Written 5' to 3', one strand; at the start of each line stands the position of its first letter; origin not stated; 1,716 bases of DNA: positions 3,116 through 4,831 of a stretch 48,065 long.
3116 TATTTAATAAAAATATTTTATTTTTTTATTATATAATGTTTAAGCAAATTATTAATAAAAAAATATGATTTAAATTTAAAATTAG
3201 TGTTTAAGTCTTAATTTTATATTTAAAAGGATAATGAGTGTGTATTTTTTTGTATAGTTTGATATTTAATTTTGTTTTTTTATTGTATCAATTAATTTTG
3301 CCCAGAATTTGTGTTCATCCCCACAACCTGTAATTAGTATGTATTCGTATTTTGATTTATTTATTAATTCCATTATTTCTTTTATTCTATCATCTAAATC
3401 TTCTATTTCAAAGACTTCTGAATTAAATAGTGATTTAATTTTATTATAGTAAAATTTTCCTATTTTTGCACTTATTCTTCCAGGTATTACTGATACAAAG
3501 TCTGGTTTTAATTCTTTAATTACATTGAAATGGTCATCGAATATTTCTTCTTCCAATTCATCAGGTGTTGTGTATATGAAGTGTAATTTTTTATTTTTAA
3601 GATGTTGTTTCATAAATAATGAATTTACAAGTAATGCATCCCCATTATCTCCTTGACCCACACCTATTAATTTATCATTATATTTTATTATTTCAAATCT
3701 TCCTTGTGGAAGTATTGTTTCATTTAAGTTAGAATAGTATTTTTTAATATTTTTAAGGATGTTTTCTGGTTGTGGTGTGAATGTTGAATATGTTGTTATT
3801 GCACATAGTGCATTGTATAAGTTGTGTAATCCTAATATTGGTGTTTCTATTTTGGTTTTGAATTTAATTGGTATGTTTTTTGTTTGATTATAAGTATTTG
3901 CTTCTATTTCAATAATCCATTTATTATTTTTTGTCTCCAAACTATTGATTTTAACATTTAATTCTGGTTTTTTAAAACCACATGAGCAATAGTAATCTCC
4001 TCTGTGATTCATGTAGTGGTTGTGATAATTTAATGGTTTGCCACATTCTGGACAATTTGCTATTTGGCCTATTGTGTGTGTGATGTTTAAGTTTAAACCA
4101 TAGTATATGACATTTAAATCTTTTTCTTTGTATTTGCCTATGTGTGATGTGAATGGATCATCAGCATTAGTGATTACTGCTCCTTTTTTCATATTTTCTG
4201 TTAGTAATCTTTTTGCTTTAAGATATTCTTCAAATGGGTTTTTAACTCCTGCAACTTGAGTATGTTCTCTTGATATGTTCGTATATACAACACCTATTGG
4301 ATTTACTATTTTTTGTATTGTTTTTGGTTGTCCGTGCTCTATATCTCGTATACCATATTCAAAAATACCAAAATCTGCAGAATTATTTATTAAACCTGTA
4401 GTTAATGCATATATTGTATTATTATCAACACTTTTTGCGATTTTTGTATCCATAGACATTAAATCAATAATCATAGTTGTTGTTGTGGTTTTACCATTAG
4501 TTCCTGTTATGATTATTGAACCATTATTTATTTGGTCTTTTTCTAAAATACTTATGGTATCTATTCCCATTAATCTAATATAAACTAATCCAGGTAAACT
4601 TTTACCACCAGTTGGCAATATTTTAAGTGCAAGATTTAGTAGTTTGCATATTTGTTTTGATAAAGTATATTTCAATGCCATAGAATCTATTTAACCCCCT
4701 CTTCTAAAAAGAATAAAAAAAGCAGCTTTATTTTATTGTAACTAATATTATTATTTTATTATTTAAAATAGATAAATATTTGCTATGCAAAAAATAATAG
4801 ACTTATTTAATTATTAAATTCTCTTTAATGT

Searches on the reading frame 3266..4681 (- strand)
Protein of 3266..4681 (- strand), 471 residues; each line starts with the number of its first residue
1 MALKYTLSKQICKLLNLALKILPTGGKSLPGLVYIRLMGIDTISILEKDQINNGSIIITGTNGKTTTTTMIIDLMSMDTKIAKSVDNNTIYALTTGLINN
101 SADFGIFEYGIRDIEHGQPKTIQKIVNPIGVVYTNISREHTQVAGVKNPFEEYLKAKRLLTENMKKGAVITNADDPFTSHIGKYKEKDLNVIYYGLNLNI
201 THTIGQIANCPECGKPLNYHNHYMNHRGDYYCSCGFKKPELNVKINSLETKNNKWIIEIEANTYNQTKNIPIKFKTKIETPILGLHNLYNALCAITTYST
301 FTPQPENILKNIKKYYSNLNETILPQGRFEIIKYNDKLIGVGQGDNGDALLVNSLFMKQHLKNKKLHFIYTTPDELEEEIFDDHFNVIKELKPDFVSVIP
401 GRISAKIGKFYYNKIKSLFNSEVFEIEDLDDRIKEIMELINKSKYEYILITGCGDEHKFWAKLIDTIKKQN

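Call 15: search_protein_families(library=pfam, proteins=[window:3266-4681:-], max_evalue=0.001)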
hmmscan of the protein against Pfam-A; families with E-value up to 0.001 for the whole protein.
window:3266-4681:- (471 aa): 1 family
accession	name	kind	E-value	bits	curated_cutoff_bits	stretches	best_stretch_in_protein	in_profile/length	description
PF08245.18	Mur_ligase_M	-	1.1e-24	87.9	24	1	58-200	1-151/200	Mur ligase middle domain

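Call 18: find_related_loci(query=window:3266-4681:-, collection=genome_contigs, flank=10000)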
Query window:3266-4681:- (471 aa) in genome_contigs; peptide patterns used: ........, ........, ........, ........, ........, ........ (x = any residue, [..] = any of these).
32 stretches matched a pattern; 5 encode a relative of the query (tblastn E <= 1e-3); 5 distinct loci.
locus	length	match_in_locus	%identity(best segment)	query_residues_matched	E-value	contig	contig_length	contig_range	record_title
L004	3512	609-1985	73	3-461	0e+0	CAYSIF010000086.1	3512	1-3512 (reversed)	MAG TPA_asm: uncultured Methanobacteriaceae archaeon isolate SRP278969_co2_34 genome assembly, contig: NODE_44754_length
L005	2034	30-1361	50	26-461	4e-142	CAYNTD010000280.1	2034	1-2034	MAG TPA_asm: uncultured Methanobacterium sp. isolate binchicken_co190_441 genome assembly, contig: NODE_84901_length_203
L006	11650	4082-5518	46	1-468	4e-132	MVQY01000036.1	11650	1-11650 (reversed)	MAG: Methanobacterium sp. PtaU1.Bin097 A4E26_contig000036, whole genome shotgun sequence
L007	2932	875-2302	46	2-470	8e-138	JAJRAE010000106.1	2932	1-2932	MAG: Methanobacterium sp. isolate OWC_0004 OWC_0004_k121_20677169, whole genome shotgun sequence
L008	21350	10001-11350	48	26-468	1e-131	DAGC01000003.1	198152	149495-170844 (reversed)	MAG TPA_asm: Methanobacterium sp. UBA375 UBA375_contig_41, whole genome shotgun sequence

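Call 26: find_homologous_proteins(query=window:3266-4681:-, max_evalue=1e-100)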
Query window:3266-4681:- (471 aa): 283 proteins with E <= 1e-100 among 8000 candidates; the best 120 are listed.
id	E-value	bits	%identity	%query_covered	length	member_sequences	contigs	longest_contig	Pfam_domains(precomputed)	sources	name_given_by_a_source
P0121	7.7e-277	937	87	99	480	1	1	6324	PF08245.19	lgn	-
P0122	5.7e-231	785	73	99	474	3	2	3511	PF08245.19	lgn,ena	-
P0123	5.3e-224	762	69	99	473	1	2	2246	PF08245.19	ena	-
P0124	8.2e-214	729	66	99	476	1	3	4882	PF08245.19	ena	-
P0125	1.8e-163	563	54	99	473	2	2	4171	PF08245.19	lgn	-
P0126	5.0e-162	558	55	99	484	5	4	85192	PF08245.19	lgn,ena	-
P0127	3.6e-161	555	54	99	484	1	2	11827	PF08245.19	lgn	-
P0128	2.7e-160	552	52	99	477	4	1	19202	PF08245.19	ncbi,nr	ncbi:MAG: UDP-N-acetylmuramyl peptide synthase [Methanosphaera sp. rholeuAM74]|nr:MAG: UDP-N-acetylm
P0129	1.1e-159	550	52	99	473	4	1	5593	PF08245.19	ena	-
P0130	6.3e-159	548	52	100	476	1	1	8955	PF08245.19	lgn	-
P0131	3.2e-158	545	53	100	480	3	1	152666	PF08245.19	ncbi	ncbi:Mur ligase family protein [Methanosphaera sp.]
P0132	2.8e-157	542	52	99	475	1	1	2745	PF08245.19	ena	-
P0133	5.3e-157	541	51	100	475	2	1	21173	PF08245.19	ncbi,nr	ncbi:MAG: Mur ligase family protein [Methanosphaera sp.]|nr:Mur ligase family protein [Methanosphaer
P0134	9.4e-157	541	53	100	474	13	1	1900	PF08245.19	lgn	-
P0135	1.7e-156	540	53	99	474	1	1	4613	PF08245.19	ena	-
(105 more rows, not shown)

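Call 28: find_encoding_contigs(protein=P0121, flank=10000, max_places=3)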
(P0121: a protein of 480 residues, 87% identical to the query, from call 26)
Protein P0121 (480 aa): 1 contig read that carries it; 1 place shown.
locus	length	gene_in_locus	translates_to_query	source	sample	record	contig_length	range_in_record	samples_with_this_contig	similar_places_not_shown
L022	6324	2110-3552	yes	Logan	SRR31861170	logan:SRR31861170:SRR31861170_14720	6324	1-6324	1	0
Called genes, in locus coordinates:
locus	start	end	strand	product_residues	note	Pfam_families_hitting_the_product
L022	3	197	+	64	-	?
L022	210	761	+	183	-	PF03352:Adenine_glyco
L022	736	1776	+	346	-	PF00724:Oxidored_FMN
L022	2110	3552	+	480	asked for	PF08245:Mur_ligase_M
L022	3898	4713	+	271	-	PF00520:Ion_trans, PF00060:Lig_chan (weak), PF07885:Ion_trans_2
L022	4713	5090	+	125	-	-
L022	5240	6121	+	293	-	PF01680:SOR_SNZ, PF05690:ThiG (faint), PF01207:Dus (faint)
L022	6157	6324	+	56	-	?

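Call 29: find_encoding_contigs(protein=P0124, flank=10000, max_places=3)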
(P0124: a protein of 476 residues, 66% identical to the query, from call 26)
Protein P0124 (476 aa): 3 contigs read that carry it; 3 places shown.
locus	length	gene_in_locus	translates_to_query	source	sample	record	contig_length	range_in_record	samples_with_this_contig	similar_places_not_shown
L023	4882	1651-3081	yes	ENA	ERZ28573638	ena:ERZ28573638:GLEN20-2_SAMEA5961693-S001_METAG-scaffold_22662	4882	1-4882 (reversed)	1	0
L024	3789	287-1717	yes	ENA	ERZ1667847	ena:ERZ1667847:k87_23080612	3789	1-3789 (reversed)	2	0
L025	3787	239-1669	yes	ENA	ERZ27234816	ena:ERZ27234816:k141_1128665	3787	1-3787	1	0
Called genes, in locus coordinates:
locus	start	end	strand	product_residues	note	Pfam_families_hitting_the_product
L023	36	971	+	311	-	PF00248:Aldo_ket_red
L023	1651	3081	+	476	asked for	PF08245:Mur_ligase_M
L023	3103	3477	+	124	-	-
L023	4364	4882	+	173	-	?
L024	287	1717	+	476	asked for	PF08245:Mur_ligase_M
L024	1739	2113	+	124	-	-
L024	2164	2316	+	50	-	-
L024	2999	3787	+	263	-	?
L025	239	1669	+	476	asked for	PF08245:Mur_ligase_M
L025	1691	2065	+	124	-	-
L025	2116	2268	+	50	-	-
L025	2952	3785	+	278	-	?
